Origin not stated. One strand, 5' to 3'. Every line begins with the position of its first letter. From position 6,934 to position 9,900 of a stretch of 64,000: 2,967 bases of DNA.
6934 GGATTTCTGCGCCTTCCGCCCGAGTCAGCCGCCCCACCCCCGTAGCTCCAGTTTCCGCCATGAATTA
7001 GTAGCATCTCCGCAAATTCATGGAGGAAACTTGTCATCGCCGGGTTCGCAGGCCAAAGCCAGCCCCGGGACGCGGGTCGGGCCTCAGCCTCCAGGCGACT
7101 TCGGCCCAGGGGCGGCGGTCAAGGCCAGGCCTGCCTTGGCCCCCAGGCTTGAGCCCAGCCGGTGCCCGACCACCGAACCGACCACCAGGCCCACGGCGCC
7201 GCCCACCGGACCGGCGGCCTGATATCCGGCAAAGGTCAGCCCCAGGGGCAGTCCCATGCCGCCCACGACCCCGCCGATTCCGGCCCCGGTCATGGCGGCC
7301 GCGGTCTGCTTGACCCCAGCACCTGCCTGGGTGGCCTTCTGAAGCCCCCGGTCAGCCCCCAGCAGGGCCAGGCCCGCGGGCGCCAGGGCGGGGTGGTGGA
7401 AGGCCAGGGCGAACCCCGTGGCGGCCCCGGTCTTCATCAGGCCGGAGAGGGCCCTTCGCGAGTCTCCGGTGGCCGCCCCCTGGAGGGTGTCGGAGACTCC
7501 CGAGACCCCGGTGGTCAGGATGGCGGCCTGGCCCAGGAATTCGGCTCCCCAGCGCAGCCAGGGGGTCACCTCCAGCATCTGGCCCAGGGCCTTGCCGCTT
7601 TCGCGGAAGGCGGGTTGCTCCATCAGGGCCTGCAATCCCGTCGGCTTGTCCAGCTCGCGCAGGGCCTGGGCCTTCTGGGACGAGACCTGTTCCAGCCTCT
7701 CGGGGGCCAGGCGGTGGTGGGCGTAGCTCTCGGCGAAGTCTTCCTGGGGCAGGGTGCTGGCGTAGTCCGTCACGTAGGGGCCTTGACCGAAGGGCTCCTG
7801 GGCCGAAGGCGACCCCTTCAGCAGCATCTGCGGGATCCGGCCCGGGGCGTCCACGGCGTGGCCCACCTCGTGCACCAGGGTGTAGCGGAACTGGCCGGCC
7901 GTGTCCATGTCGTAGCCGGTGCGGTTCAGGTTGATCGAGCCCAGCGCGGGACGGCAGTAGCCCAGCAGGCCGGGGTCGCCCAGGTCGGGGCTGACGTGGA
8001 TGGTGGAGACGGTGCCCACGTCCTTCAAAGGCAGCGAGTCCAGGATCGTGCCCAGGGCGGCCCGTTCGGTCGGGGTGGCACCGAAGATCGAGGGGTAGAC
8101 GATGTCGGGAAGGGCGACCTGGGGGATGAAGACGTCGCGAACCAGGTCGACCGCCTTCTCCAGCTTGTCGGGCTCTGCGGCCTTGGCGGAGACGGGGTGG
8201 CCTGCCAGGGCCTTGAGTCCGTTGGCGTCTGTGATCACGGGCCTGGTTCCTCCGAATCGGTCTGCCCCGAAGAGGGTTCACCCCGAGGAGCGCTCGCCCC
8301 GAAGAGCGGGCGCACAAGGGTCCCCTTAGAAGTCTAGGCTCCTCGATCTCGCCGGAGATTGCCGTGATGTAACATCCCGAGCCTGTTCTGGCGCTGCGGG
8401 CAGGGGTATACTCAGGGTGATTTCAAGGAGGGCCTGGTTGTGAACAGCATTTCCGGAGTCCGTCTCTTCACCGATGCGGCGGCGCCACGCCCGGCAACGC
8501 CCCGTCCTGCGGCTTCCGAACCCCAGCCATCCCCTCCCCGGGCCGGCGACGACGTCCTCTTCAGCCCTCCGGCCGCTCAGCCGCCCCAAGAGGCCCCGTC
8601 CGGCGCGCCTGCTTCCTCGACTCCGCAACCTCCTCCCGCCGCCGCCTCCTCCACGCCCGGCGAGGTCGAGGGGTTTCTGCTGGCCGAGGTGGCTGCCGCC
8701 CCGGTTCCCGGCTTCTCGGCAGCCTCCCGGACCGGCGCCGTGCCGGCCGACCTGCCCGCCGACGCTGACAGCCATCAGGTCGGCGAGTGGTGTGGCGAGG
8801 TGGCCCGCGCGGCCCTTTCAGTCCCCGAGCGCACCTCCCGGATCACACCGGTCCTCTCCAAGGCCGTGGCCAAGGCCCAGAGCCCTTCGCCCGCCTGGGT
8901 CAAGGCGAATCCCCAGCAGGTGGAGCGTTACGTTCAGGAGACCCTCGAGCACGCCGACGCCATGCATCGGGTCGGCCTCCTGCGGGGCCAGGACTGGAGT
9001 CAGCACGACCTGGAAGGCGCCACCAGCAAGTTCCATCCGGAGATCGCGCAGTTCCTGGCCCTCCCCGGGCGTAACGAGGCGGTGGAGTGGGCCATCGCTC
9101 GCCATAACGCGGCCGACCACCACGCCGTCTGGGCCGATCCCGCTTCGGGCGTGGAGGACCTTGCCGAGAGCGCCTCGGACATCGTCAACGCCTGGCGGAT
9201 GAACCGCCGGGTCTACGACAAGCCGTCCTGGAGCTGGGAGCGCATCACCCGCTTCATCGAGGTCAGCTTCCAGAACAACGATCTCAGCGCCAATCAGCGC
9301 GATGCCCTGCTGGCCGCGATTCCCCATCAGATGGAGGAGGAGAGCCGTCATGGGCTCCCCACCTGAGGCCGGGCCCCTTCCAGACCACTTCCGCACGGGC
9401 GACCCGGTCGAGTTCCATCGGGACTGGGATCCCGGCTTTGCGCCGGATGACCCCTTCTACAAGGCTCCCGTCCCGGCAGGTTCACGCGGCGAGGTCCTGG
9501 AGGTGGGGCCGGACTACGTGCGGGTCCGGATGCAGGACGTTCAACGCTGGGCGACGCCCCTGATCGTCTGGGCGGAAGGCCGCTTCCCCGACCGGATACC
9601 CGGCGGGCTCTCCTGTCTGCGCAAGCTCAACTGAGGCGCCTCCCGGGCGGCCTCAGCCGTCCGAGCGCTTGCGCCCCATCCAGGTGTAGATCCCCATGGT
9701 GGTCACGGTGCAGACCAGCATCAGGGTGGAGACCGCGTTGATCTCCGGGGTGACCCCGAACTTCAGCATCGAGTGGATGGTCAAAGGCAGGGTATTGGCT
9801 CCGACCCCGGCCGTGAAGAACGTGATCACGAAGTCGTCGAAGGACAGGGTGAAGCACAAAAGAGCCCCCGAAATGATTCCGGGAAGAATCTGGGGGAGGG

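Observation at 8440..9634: Divergent, translationally coupled pair of unknown-function genes next to the ATLF-like gene (possible cognate partner or immunity)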

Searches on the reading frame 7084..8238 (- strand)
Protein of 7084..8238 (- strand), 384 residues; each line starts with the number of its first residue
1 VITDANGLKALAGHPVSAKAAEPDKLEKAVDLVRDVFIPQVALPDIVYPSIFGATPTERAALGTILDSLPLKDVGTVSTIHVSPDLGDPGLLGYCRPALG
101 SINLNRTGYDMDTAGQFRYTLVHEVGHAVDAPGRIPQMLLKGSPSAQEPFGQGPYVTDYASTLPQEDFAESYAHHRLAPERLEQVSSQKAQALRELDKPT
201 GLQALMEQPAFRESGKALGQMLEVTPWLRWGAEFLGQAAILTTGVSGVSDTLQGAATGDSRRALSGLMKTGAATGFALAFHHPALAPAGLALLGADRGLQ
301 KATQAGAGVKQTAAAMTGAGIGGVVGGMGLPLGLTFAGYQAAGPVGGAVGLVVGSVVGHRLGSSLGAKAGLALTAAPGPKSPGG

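Call 4: search_protein_families(library=pfam, proteins=[window:7084-8238:-], max_evalue=1)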
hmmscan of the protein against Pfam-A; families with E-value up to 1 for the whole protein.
window:7084-8238:- (384 aa): 2 families
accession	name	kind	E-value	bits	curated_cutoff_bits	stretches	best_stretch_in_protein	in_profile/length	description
PF15887.11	Peptidase_Mx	-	0.0003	20.7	27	1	153-192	141-180/236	Putative zinc-binding metallo-peptidase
PF15890.11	Peptidase_Mx1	-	0.15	11.8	25.6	1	155-175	172-192/240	Putative zinc-binding metallo-peptidase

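Call 5: search_protein_families(library=ncbifam, proteins=[window:7084-8238:-], max_evalue=1)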
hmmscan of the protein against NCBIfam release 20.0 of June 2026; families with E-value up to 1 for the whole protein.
window:7084-8238:- (384 aa): 1 family
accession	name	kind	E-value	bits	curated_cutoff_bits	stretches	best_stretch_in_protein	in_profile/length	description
TIGR04549.1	LP_HExxH_w_tonB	subfamily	0.1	11.8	75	1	155-174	185-204/261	substrate import-associated zinc metallohydrolase lipoprotein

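Call 65: search_protein_families(library=padloc, proteins=[window:7084-8238:-], max_evalue=0.1)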
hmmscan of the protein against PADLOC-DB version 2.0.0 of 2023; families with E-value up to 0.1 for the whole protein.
window:7084-8238:- (384 aa): 0 families

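Call 66: search_protein_families(library=phrogs, proteins=[window:7084-8238:-], max_evalue=0.1)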
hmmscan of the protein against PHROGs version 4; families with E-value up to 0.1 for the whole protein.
window:7084-8238:- (384 aa): 2 families
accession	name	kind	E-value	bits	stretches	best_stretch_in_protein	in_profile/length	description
phrog_167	-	tail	0.0054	15.4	1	245-368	640-725/1555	tail length tape measure protein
phrog_87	-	other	0.059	14.1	1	85-184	59-134/227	metallo-protease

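Call 89: search_solved_structures(query=window:7084-8238:-, max_evalue=1, show_alignments=1)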
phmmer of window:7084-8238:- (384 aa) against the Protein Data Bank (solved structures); distinct sequences matched with E-value up to 1: 0.

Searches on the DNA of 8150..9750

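Call 87: search_rna_families(source=window, start=8150, end=9750, threshold=evalue, max_evalue=1)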
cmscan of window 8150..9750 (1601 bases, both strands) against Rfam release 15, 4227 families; matches with E-value up to 1: 0.
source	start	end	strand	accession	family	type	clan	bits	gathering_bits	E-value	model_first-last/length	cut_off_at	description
